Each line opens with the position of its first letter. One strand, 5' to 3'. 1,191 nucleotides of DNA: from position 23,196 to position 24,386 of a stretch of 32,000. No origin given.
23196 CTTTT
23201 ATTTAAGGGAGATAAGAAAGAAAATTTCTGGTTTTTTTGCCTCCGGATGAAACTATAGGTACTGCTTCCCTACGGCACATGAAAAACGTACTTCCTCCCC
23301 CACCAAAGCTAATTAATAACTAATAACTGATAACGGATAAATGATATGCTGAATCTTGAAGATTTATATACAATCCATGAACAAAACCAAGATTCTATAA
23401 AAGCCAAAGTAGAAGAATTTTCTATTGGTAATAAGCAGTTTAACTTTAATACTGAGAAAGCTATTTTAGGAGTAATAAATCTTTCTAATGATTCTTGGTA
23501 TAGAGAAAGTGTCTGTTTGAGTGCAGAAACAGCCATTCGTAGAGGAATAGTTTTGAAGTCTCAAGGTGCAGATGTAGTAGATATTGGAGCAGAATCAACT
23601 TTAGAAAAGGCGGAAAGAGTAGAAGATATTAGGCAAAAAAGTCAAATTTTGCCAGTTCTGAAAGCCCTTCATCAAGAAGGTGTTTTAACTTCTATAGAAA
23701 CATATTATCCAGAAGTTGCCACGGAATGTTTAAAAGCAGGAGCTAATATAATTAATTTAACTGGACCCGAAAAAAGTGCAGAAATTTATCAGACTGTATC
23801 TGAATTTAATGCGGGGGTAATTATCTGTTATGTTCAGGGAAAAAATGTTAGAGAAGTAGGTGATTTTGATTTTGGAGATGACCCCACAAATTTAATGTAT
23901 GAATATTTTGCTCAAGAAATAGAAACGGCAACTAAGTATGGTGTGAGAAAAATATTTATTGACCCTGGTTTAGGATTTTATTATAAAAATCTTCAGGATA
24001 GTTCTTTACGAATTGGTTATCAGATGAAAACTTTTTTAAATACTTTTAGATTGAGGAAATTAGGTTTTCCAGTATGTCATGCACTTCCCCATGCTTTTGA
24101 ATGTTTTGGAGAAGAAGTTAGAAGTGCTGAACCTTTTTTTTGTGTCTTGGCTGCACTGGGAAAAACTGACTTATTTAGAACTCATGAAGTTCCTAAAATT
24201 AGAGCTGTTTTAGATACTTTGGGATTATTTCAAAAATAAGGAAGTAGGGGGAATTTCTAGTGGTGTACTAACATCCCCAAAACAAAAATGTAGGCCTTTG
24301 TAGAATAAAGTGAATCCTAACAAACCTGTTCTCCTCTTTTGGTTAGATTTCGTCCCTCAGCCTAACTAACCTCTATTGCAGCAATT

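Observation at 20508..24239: Tandemly duplicated two-gene cassette: SDR reductase plus divergent DHPS-like pterin-binding protein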

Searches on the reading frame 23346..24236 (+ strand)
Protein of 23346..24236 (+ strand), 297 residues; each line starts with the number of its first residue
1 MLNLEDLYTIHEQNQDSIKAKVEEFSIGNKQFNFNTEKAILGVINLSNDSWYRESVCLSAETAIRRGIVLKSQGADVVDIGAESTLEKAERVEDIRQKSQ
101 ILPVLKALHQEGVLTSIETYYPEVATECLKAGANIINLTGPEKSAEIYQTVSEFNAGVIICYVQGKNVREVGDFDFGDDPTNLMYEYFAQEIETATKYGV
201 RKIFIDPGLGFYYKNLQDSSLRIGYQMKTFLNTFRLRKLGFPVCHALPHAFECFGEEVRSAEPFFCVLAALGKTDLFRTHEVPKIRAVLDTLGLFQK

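Call 6: search_protein_families(library=pfam, proteins=[window:23346-24236:+], max_evalue=0.01)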
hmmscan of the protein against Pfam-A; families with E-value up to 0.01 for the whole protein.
window:23346-24236:+ (297 aa): 1 family
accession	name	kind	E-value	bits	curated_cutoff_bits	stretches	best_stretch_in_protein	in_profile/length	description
PF00809.28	Pterin_bind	-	6.2e-30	105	25.5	1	42-223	2-185/244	Pterin binding enzyme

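Call 7: search_protein_families(library=ncbifam, proteins=[window:23346-24236:+], max_evalue=0.01)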
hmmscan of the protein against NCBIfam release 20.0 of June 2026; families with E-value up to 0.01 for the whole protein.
window:23346-24236:+ (297 aa): 7 families
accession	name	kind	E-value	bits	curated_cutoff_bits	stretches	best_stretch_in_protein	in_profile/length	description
TIGR01496.1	DHPS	equivalog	7.2e-33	114.3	162.6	1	40-232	2-195/258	dihydropteroate synthase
NF000296.1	Sul3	exception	2.2e-19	70.1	475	1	39-236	3-202/263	sulfonamide-resistant dihydropteroate synthase Sul3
NF008625.0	PRK11613.1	equivalog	3e-18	65.9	455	1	38-219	15-197/282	dihydropteroate synthase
NF000295.1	Sul2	exception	3.8e-17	63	575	1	37-291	4-260/271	sulfonamide-resistant dihydropteroate synthase Sul2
NF000294.1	Sul1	exception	3.5e-14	53.2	600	1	40-229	3-195/278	sulfonamide-resistant dihydropteroate synthase Sul1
NF033502.0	Sul4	exception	5e-11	42.6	600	1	39-230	6-210/277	sulfonamide-resistant dihydropteroate synthase Sul4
TIGR00284.1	TIGR00284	hypoth_equivalog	3.1e-05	22.7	256.65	1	69-219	173-299/497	dihydropteroate synthase-like protein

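Call 29: find_homologous_proteins(query=window:23346-24236:+, max_evalue=1e-10)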
Query window:23346-24236:+ (297 aa): 7859 proteins with E <= 1e-10 among 8000 candidates; the best 120 are listed.
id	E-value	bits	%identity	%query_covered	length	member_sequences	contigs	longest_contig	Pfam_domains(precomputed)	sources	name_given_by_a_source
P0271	1.1e-192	656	99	100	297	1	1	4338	PF00809.29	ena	-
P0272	2.9e-192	655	99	100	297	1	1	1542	PF00809.29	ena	-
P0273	2.1e-191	652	99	100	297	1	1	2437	PF00809.29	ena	-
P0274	6.7e-189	644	97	100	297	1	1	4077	PF00809.29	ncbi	-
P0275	2.3e-188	642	96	100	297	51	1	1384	PF00809.29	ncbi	-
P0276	6.5e-187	638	96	100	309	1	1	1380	PF00809.29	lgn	-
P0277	1.6e-184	630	94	100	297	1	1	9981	PF00809.29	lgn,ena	-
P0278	6.3e-183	624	94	100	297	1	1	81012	PF00809.29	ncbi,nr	ncbi:MAG: dihydropteroate synthase [Cyanobacteriota bacterium]|nr:dihydropteroate synthase [Cyanobac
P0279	5.7e-181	618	93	100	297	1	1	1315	PF00809.29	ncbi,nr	ncbi:MAG: dihydropteroate synthase [Okeania sp. SIO3C4]|nr:dihydropteroate synthase [Okeania sp. SIO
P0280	2.1e-180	616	93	100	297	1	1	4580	PF00809.29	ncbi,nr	ncbi:MAG: dihydropteroate synthase [Okeania sp. SIO3B3]|nr:dihydropteroate synthase [Okeania sp. SIO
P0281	6.6e-171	585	87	99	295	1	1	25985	PF00809.29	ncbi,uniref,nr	ncbi:dihydropteroate synthase [Brasilonema bromeliae]|uniref:Dihydropteroate synthase n=1 Tax=Brasil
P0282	1.1e-169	581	86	99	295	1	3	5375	PF00809.29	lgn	-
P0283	5.5e-169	579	85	99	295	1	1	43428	PF00809.29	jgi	jgi:dihydropteroate synthase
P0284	2.0e-168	577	85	99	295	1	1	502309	PF00809.29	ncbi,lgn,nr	ncbi:dihydropteroate synthase [Scytonema tolypothrichoides VB-61278]|nr:dihydropteroate synthase [Sc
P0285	4.2e-167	573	85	99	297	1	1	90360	PF00809.29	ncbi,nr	ncbi:dihydropteroate synthase [Brasilonema sp. CT11]|nr:dihydropteroate synthase [Brasilonema sp. CT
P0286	8.0e-161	552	82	99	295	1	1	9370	PF00809.29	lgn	-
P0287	1.0e-160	552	83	99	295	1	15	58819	PF00809.29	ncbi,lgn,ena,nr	ncbi:MAG TPA: dihydropteroate synthase [Cyanobacteria bacterium UBA11149]|nr:dihydropteroate synthas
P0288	4.6e-160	549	82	99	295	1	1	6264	PF00809.29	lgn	-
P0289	6.3e-160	549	82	99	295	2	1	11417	PF00809.29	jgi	jgi:dihydropteroate synthase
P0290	2.3e-159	547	82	99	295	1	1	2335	PF00809.29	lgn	-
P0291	2.4e-159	547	81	99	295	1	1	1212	PF00809.29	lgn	-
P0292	4.8e-159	546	82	99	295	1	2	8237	PF00809.29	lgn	-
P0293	5.1e-159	546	81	99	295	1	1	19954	PF00809.29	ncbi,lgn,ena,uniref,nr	ncbi:dihydropteroate synthase [Anabaenopsis sp. FSS-46]|uniref:dihydropteroate synthase n=1 Tax=Anab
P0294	5.7e-159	546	82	99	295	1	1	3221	PF00809.29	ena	-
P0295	8.0e-159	545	82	99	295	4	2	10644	PF00809.29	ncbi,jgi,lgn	ncbi:MAG: hypothetical protein RLZZ338_4067 [Cyanobacteriota bacterium]|jgi:dihydropteroate synthase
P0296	8.1e-159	545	82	99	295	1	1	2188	PF00809.29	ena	-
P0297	9.6e-159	545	82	99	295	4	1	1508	PF00809.29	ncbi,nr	ncbi:MAG: dihydropteroate synthase [Merismopedia sp. SIO2A8]|nr:dihydropteroate synthase [Merismoped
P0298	1.2e-158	545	80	99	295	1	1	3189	PF00809.29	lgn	-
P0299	1.6e-158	544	81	99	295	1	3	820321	PF00809.29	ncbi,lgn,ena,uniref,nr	ncbi:dihydropteroate synthase [Lyngbya sp. PCC 8106]|uniref:dihydropteroate synthase n=1 Tax=Lyngbya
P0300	2.1e-158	544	82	99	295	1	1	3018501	PF00809.29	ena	-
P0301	2.1e-158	544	81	99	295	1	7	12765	PF00809.29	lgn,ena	-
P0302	3.0e-158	543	81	99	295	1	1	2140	PF00809.29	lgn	-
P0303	5.2e-158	543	81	99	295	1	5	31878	PF00809.29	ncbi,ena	ncbi:MAG: dihydropteroate synthase [Rivularia sp. (in: cyanobacteria)]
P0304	5.4e-158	543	81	99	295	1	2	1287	PF00809.29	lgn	-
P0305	5.6e-158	543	82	99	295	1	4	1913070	PF00809.29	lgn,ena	-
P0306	5.7e-158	543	80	99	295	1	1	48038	PF00809.29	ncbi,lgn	-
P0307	6.9e-158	542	81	99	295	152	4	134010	PF00809.29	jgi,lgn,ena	jgi:dihydropteroate synthase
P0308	7.5e-158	542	81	99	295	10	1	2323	PF00809.29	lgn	-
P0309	1.1e-157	542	80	99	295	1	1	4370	PF00809.29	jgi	jgi:dihydropteroate synthase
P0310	1.1e-157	542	80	99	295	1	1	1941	PF00809.29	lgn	-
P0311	1.5e-157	541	81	99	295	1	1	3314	PF00809.29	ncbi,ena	-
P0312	2.8e-157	540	81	99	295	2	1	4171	PF00809.29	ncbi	ncbi:MAG: dihydropteroate synthase [Cyanobacteria bacterium P01_D01_bin.116]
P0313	4.1e-157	540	79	99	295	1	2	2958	PF00809.29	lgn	-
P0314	7.8e-157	539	81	99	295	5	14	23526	PF00809.29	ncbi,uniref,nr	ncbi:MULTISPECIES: dihydropteroate synthase [Cyanophyceae]|uniref:Dihydropteroate synthase n=1 Tax=N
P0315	1.0e-156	538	80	99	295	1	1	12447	PF00809.29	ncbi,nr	ncbi:MAG: dihydropteroate synthase [Symploca sp. SIO2C1]|nr:dihydropteroate synthase [Symploca sp. S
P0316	2.0e-156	537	80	99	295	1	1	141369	PF00809.29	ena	-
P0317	2.0e-156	537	79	100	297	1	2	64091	PF00809.29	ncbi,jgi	-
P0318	3.9e-156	537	80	99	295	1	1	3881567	PF00809.29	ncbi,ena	-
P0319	4.0e-156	537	79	99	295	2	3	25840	PF00809.29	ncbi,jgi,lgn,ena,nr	ncbi:MAG: dihydropteroate synthase [Hormoscilla sp. SP5CHS1]|nr:dihydropteroate synthase [Hormoscill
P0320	5.1e-156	536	80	99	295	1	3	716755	PF00809.29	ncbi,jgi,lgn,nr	ncbi:MAG: dihydropteroate synthase [Symploca sp. SIO1B1]|nr:dihydropteroate synthase [Symploca sp. S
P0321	5.2e-156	536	80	99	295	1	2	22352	PF00809.29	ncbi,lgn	ncbi:MAG: dihydropteroate synthase [Cyanobacteria bacterium J06633_8]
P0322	1.2e-155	535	80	99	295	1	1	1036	PF00809.29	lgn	-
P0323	1.4e-155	535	80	99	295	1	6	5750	PF00809.29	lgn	-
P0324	1.8e-155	534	79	99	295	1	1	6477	PF00809.29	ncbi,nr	ncbi:MAG: dihydropteroate synthase [Symploca sp. SIO2D2]|nr:dihydropteroate synthase [Symploca sp. S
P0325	1.8e-155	534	79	99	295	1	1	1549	PF00809.29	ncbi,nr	ncbi:MAG: dihydropteroate synthase [Symploca sp. SIO1B1]|nr:dihydropteroate synthase [Symploca sp. S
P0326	2.8e-155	534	80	99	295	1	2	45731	PF00809.29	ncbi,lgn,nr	ncbi:MAG: dihydropteroate synthase [Scytonema sp. PMC 1069.18]|nr:dihydropteroate synthase [Scytonem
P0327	4.8e-155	533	79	99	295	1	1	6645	PF00809.29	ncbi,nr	ncbi:MAG: dihydropteroate synthase [Symploca sp. SIO3E6]|nr:dihydropteroate synthase [Caldora sp. SI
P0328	4.9e-155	533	79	99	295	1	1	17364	PF00809.29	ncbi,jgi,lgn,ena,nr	ncbi:MAG: dihydropteroate synthase [Hormoscilla sp. GM102CHS1]|nr:dihydropteroate synthase [Hormosci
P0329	7.2e-155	532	79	99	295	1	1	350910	PF00809.29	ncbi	-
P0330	4.0e-154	530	78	100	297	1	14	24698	PF00809.29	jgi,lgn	jgi:dihydropteroate synthase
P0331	2.1e-153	528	79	99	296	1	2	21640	PF00809.29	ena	-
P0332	6.3e-153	526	77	100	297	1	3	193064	PF00809.29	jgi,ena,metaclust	metaclust:\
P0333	2.7e-152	524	78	99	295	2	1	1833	PF00809.29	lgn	-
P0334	3.0e-152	524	78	99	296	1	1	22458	PF00809.29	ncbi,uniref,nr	ncbi:dihydropteroate synthase [Roseofilum casamattae]|uniref:Dihydropteroate synthase n=1 Tax=Roseof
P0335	6.2e-152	523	78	99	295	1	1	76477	PF00809.29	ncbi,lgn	ncbi:MAG: dihydropteroate synthase [Cyanobacteria bacterium J06592_8]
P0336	6.2e-152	523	76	100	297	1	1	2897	PF00809.29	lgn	-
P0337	6.5e-152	523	78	100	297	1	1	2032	PF00809.29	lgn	-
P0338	7.6e-152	522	79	99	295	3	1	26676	PF00809.29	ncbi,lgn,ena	-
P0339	1.1e-150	519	77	100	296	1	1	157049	PF00809.29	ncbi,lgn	-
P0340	1.5e-150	518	76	100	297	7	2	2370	PF00809.29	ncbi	ncbi:MAG: dihydropteroate synthase [Microcoleaceae cyanobacterium]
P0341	1.7e-150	518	76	100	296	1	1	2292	PF00809.29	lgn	-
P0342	9.0e-150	516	76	99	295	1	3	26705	PF00809.29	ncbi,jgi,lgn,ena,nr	ncbi:MAG: dihydropteroate synthase [Prochloron sp. SP5CPC1]|nr:dihydropteroate synthase [Candidatus 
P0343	2.0e-149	515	77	99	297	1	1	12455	PF00809.29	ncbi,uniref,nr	ncbi:dihydropteroate synthase [Oscillatoriales cyanobacterium LEGE 11467]|uniref:Dihydropteroate syn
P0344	2.0e-149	515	75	100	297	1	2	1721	PF00809.29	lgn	-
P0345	3.3e-149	514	76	99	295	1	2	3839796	PF00809.29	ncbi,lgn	-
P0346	7.7e-149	513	76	100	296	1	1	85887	PF00809.29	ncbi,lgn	-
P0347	1.7e-148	511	75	100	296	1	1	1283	PF00809.29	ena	-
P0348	1.9e-148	511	78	94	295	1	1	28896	PF00809.29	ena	-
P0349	7.1e-147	506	76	99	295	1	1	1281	PF00809.29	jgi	-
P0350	9.7e-147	506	76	99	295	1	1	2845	PF00809.29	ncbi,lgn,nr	ncbi:MAG: dihydropteroate synthase [Leptolyngbyaceae bacterium]|nr:dihydropteroate synthase [Leptoly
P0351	1.1e-146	506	75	99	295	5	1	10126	PF00809.29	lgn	-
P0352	3.9e-146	504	76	99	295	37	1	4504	PF00809.29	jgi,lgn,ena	jgi:dihydropteroate synthase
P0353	1.5e-144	499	75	99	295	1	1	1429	PF00809.29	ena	-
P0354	6.1e-144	497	75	99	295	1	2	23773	PF00809.29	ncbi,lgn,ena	-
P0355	6.7e-144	496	74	99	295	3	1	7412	PF00809.29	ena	-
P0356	4.1e-143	494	75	99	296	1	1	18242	PF00809.29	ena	-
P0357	1.3e-139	482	76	99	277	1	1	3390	PF00809.29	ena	-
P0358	4.0e-139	481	72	99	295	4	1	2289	PF00809.29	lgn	-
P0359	1.9e-137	475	82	86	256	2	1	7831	PF00809.29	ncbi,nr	ncbi:MAG: dihydropteroate synthase [Symploca sp. SIO2D2]|nr:dihydropteroate synthase [Symploca sp. S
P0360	1.5e-135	469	69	99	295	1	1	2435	PF00809.29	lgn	-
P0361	2.3e-135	468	69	99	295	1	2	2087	PF00809.29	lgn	-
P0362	4.2e-134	464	71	99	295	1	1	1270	PF00809.29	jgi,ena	-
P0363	1.3e-131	456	67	100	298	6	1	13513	PF00809.29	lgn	-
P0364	1.0e-130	453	68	99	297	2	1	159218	PF00809.29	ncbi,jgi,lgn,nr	ncbi:MAG: dihydropteroate synthase [Brasilonema angustatum HA4187-MV1]|jgi:dihydropteroate synthase|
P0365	1.6e-130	452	69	98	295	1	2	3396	PF00809.29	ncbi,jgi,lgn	-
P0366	1.9e-130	452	68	99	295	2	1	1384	PF00809.29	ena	-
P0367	3.8e-130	451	68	99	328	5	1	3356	PF00809.29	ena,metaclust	metaclust:\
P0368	6.4e-130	451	67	99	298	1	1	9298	PF00809.29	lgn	-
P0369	7.0e-130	450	66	99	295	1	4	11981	PF00809.29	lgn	-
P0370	1.6e-129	449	68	99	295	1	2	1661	PF00809.29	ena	-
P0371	2.1e-129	449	67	99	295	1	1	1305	PF00809.29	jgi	jgi:dihydropteroate synthase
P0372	5.9e-129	447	67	99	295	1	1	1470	PF00809.29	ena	-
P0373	1.3e-128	446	66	99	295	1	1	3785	PF00809.29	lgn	-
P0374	1.7e-128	446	67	98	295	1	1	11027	PF00809.29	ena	-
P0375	1.7e-128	446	66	99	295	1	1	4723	PF00809.29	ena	-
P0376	1.7e-128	446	66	99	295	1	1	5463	PF00809.29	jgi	-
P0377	1.8e-128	446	66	99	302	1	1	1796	PF00809.29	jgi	jgi:dihydropteroate synthase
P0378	2.1e-128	446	67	99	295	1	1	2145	PF00809.29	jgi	-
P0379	2.2e-128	445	65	99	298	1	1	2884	PF00809.29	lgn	-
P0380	2.3e-128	445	65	100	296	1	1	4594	PF00809.29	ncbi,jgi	-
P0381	2.4e-128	445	67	99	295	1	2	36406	PF00809.29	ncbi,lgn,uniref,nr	ncbi:dihydropteroate synthase [Pedosphaera parvula]|uniref:Dihydropteroate synthase DHPS n=1 Tax=Ped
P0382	2.5e-128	445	67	99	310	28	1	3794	PF00809.29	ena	-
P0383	2.8e-128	445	65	99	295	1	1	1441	PF00809.29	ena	-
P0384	2.8e-128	445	66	99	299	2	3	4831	PF00809.29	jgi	jgi:dihydropteroate synthase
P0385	3.6e-128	445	65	99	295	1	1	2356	PF00809.29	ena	-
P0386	3.7e-128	445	67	99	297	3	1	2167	PF00809.29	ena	-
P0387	5.5e-128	444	67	99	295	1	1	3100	PF00809.29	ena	-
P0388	5.8e-128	444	67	99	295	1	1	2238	PF00809.29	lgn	-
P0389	6.3e-128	444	67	99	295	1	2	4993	PF00809.29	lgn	-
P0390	8.1e-128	444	67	99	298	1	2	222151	PF00809.29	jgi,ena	jgi:dihydropteroate synthase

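Call 30: find_encoding_contigs(protein=P0299, flank=10000, max_places=1)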
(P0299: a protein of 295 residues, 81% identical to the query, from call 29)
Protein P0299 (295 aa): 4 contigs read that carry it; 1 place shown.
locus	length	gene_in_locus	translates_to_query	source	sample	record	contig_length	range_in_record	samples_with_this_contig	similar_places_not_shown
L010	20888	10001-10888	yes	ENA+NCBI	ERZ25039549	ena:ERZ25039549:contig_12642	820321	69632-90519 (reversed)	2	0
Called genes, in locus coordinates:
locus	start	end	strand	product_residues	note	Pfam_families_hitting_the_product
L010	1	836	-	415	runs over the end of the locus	PF01385:OrfB_IS605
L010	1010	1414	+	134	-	PF01797:Y1_Tnp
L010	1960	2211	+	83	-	PF02668:TauD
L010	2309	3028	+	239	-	PF00106:adh_short, PF08659:KR, PF13561:adh_short_C2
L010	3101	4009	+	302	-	PF00809:Pterin_bind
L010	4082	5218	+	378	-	PF02668:TauD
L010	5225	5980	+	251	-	PF04989:RMNT_CmcI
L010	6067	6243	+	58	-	PF00106:adh_short, PF13561:adh_short_C2 (weak)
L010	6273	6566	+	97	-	PF00106:adh_short (weak), PF13561:adh_short_C2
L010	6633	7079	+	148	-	PF01242:PTPS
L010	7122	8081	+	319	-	PF00070:Pyr_redox (faint), PF01266:DAO (faint), PF03486:HI0933_like (faint), PF07992:Pyr_redox_2, PF13450:NAD_binding_8 (faint), PF13738:Pyr_redox_3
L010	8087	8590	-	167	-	PF01288:HPPK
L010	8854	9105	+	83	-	PF02668:TauD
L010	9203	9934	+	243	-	PF00106:adh_short, PF08659:KR, PF13561:adh_short_C2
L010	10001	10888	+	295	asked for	PF00809:Pterin_bind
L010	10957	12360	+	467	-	-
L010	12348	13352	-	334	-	PF10017:Methyltransf_33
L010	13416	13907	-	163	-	PF01288:HPPK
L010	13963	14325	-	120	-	PF02152:FolB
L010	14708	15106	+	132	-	-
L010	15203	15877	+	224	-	PF01370:Epimerase (weak), PF05368:NmrA, PF13460:NAD_binding_10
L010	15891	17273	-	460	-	-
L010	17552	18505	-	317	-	PF00291:PALP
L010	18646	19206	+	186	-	PF04214:DUF411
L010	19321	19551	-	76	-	-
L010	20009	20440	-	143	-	-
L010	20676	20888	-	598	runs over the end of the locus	PF01590:GAF (faint), PF00512:HisKA, PF02518:HATPase_c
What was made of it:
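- Both cassettes also lie together in Lyngbya PCC 8106 (call 30).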

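Call 31: find_encoding_contigs(protein=P0284, flank=10000, max_places=1)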
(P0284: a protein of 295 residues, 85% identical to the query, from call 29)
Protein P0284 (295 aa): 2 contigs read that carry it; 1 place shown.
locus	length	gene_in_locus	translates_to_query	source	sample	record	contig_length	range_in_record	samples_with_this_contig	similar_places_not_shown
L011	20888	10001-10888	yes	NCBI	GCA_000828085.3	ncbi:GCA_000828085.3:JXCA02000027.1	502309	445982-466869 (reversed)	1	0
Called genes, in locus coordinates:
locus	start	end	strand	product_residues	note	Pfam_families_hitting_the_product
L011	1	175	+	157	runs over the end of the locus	PF02681:DUF212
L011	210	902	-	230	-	-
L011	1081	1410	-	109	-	PF10674:Ycf54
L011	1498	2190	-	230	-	PF07366:SnoaL (weak)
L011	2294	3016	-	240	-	PF03740:PdxJ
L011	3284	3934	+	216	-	PF07638:Sigma70_ECF, PF04542:Sigma70_r2, PF08281:Sigma70_r4_2, PF04545:Sigma70_r4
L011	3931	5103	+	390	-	PF14285:DUF4367 (faint)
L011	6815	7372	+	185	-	PF08207:EFP_N, PF01132:EFP, PF09285:Elong-fact-P_C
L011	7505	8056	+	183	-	PF25917:BSH_RND (faint), PF25984:BSH_YknX (faint), PF00364:Biotin_lipoyl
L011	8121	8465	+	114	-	PF12840:HTH_20, PF01022:HTH_5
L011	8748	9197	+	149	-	PF00293:NUDIX, PF14815:NUDIX_4 (weak), PF22327:Nudt16-like (weak)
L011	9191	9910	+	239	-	PF00106:adh_short, PF01370:Epimerase (weak), PF08659:KR, PF13561:adh_short_C2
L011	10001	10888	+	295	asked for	PF00809:Pterin_bind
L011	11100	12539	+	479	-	PF26299:MurL_N, PF26298:MurL_epimerase_C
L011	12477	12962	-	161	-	PF01288:HPPK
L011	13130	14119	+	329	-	PF10017:Methyltransf_33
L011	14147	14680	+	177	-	-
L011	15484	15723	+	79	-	-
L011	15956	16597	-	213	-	PF10646:Germane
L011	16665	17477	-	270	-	PF11209:LmeA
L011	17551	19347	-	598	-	PF00587:tRNA-synt_2b, PF04073:tRNA_edit, PF03129:HGTP_anticodon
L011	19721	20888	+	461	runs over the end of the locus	-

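Call 32: find_encoding_contigs(protein=P0381, flank=10000, max_places=1)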
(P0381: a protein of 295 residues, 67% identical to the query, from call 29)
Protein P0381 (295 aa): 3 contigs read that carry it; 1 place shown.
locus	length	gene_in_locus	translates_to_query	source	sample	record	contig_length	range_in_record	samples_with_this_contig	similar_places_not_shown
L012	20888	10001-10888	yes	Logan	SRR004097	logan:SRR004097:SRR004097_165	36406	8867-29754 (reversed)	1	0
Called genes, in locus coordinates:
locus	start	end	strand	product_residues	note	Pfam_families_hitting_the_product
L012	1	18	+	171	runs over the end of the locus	-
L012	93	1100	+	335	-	PF02608:Bmp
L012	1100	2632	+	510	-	PF00005:ABC_tran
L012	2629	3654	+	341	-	PF02653:BPD_transp_2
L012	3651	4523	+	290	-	PF02653:BPD_transp_2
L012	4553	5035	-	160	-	PF03162:Y_phosphatase2, PF13350:Y_phosphatase3 (faint), PF22741:PTP-NADK, PF04273:BLH_phosphatase (weak), PF00782:DSPc, PF14566:PTPlike_phytase (weak), PF22784:PTP-SAK, PF22785:Tc-R-P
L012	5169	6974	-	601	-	PF01373:Glyco_hydro_14, PF02449:Glyco_hydro_42 (weak)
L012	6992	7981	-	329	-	-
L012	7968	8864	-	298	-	PF07661:MORN_2 (faint)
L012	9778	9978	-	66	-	-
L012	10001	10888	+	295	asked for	PF00809:Pterin_bind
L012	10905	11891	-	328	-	PF10017:Methyltransf_33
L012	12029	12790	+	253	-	PF02151:UVR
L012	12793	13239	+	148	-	PF09424:YqeY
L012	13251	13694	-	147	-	PF04238:DUF420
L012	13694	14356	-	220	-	PF02630:SCO1-SenC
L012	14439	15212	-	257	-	PF00116:COX2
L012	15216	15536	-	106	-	-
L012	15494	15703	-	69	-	-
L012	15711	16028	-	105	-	PF03626:COX4_pro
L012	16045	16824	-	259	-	PF00510:COX3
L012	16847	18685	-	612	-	PF00115:COX1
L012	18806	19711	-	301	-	PF01040:UbiA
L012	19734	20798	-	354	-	PF02628:COX15-CtaA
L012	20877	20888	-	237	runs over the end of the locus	PF13620:CarboxypepD_reg, PF13715:CarbopepD_reg_2 (weak), PF22904:NOMO1-like_2nd (weak)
